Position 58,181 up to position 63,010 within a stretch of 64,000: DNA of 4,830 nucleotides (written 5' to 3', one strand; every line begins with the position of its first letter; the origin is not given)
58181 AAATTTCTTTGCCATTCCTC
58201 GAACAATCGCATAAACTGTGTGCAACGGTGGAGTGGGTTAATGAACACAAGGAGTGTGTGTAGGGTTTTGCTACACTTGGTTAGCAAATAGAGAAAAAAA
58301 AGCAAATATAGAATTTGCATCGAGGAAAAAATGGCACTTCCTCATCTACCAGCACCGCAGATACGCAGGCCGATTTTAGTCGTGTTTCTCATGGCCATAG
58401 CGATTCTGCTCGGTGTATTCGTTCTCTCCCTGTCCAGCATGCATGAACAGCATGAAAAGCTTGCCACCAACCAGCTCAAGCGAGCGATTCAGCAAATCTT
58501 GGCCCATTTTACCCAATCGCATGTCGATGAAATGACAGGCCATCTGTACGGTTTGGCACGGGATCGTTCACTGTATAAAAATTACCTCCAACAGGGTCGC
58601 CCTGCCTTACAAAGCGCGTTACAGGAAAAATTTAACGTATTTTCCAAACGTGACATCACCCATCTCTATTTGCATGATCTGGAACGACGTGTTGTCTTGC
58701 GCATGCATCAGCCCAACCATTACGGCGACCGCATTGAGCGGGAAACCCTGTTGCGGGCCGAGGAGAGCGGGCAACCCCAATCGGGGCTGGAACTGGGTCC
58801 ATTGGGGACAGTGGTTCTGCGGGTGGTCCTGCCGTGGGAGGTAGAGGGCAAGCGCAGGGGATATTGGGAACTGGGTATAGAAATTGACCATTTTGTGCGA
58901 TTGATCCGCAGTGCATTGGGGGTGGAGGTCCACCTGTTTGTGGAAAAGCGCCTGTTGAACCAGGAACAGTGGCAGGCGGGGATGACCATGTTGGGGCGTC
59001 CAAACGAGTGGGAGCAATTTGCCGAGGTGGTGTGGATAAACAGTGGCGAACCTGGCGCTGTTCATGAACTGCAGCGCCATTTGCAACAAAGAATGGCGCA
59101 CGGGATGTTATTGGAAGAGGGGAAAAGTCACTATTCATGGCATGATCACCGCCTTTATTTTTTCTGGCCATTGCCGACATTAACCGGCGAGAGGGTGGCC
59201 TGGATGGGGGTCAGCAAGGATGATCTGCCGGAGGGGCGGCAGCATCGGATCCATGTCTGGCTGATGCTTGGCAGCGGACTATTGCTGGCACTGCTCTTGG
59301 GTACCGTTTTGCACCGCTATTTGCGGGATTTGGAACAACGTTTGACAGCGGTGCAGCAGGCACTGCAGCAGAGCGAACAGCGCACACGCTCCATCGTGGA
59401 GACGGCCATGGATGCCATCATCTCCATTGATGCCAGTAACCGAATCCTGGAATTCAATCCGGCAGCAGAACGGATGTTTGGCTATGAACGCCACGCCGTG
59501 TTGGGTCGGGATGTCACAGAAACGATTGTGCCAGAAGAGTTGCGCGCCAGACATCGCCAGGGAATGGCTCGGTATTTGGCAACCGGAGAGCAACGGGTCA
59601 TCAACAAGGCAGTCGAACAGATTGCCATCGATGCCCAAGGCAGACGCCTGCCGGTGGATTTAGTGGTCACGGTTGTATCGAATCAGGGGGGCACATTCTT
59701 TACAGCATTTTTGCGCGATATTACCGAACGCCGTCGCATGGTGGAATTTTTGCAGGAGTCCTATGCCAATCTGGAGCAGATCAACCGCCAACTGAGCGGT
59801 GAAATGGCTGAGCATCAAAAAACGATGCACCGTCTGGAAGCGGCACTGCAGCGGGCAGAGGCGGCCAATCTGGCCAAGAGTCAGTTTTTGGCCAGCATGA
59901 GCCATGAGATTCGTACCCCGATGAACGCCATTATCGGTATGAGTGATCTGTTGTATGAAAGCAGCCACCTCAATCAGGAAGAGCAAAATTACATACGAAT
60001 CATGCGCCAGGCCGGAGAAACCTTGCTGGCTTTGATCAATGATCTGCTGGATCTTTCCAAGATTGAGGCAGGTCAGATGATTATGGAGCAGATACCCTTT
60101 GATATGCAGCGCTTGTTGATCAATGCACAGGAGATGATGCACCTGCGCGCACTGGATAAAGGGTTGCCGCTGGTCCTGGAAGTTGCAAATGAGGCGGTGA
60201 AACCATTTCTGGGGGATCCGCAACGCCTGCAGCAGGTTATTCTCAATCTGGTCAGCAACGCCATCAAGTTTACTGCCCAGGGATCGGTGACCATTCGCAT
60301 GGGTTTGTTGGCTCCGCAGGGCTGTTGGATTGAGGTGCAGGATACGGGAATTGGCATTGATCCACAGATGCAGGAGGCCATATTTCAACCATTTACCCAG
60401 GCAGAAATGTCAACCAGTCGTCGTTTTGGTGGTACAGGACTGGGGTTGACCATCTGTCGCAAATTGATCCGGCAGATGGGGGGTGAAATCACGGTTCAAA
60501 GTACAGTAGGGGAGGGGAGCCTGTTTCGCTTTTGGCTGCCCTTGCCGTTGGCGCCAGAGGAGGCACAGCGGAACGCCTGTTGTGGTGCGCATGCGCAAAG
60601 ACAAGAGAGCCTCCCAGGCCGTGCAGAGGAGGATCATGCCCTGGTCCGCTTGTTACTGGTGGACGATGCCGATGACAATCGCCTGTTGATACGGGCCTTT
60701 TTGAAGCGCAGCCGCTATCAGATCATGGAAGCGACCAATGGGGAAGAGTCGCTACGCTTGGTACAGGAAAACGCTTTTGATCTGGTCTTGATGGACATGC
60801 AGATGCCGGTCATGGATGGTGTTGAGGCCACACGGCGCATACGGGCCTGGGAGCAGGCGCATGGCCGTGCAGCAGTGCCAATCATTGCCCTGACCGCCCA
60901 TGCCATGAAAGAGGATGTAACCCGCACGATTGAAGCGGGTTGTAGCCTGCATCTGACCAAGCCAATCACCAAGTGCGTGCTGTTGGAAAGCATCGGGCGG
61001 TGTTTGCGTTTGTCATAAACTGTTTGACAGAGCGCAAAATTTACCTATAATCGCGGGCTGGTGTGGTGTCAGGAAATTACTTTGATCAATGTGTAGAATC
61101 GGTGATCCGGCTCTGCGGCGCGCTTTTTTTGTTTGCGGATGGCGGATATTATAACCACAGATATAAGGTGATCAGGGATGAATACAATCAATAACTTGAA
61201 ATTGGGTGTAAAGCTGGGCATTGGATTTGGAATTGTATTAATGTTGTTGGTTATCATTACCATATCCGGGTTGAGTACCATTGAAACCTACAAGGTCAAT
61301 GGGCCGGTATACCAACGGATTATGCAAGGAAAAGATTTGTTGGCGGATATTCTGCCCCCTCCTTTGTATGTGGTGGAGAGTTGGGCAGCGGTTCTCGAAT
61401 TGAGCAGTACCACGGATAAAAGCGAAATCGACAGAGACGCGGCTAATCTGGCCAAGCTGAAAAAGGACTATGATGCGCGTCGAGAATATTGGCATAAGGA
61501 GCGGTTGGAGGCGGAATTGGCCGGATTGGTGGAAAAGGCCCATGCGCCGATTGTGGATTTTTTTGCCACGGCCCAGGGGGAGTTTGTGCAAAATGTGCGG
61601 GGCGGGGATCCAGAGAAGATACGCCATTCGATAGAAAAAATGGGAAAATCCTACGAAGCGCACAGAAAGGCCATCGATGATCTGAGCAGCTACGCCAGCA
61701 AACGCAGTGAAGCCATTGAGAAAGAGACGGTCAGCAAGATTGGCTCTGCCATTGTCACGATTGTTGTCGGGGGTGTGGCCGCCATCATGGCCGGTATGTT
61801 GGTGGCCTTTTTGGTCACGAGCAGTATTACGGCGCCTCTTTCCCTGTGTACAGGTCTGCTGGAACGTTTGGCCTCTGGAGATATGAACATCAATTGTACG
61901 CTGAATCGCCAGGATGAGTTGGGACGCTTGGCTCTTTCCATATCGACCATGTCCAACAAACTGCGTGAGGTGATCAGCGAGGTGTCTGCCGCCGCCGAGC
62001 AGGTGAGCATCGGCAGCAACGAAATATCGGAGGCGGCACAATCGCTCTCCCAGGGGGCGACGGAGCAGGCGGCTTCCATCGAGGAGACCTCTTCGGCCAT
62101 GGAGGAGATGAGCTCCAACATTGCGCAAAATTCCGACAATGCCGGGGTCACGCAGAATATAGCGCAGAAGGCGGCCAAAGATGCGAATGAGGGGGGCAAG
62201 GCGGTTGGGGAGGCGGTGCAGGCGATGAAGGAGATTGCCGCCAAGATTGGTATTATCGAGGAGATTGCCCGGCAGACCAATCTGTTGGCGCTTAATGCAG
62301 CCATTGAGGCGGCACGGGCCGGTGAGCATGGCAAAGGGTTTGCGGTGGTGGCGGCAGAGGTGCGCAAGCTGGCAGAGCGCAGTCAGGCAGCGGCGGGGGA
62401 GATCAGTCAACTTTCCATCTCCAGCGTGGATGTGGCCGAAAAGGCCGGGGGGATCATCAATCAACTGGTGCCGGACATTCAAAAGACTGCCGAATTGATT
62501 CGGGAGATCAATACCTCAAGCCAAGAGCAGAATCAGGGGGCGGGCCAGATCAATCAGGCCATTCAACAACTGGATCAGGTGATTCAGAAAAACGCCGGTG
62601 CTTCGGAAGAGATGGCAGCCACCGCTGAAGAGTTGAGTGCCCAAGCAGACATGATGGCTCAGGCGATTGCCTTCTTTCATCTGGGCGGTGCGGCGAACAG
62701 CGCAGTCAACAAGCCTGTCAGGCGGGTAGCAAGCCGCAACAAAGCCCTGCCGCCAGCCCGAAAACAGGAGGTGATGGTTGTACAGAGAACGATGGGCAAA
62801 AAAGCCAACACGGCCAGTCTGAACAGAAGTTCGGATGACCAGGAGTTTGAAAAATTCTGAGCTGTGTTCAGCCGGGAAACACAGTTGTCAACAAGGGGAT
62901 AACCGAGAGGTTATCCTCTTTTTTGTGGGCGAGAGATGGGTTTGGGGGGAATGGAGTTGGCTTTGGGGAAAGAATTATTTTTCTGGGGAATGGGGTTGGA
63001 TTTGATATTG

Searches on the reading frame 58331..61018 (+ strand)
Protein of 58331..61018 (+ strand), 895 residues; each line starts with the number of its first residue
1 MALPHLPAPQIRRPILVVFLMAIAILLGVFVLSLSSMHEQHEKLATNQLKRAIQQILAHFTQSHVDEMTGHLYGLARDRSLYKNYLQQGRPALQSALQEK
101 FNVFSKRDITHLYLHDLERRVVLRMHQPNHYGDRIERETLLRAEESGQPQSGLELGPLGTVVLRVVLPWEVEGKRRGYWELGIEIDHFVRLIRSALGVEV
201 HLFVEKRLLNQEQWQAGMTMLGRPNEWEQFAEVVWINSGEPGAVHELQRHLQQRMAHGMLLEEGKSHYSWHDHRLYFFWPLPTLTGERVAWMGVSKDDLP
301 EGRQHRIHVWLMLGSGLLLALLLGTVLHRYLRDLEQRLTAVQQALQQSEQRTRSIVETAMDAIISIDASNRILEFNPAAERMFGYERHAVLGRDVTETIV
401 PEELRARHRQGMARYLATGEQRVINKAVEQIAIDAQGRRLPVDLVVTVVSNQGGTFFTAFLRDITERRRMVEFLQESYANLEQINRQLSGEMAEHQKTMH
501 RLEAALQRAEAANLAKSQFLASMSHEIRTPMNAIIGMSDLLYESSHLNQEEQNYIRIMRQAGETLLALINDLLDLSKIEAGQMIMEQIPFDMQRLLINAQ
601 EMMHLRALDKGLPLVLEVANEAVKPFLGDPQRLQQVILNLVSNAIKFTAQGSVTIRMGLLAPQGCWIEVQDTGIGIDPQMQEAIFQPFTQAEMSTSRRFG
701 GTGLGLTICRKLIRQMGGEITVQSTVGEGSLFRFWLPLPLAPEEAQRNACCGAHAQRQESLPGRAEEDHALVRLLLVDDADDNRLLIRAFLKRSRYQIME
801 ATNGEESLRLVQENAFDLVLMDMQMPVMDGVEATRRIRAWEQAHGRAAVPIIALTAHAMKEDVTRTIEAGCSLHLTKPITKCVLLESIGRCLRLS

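Call 5: search_protein_families(library=pfam, proteins=[window:58331-61018:+])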
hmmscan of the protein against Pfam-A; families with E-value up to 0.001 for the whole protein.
window:58331-61018:+ (895 aa): 9 families
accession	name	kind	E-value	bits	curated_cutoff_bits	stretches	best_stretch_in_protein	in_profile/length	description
PF02518.31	HATPase_c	-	5.8e-33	114.1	26.4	1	628-739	1-110/111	Histidine kinase-, DNA gyrase B-, and HSP90-like ATPase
PF00072.30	Response_reg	-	5.5e-27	94.6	30.2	1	775-888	2-110/111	Response regulator receiver domain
PF00512.31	HisKA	-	9.8e-21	74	26.9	1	515-581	1-66/66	His Kinase A (phospho-acceptor) domain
PF00989.32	PAS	-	6.3e-17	62.1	22.6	1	351-464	2-113/113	PAS fold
PF13426.13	PAS_9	-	3.2e-15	56.7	27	1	361-466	2-103/103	PAS domain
PF14827.12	dCache_3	-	8.9e-11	42.3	25.7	1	48-216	3-176/239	Double sensory domain of two-component sensor kinase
PF08448.16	PAS_4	-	5.9e-10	39.8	23.1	1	357-469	2-110/110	PAS fold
PF13188.13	PAS_8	-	3.4e-09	36.7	21.8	1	351-400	2-48/65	PAS domain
PF08447.18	PAS_3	-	6.7e-05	23.5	25.6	1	373-436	2-71/89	PAS fold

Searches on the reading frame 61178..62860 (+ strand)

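Call 5: search_protein_families(library=pfam, proteins=[window:61178-62860:+])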
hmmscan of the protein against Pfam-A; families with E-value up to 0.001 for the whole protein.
window:61178-62860:+ (560 aa): 3 families
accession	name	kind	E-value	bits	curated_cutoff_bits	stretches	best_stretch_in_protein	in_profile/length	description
PF00015.26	MCPsignal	-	1.2e-33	116.8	34.6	1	327-493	2-168/172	Methyl-accepting chemotaxis protein (MCP) signalling domain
PF12729.13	4HB_MCP_1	-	7e-06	26.2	27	1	6-184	1-177/181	Four helix bundle sensory module for signal transduction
PF00672.30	HAMP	-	9.2e-06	26.3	25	1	213-264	2-53/53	HAMP domain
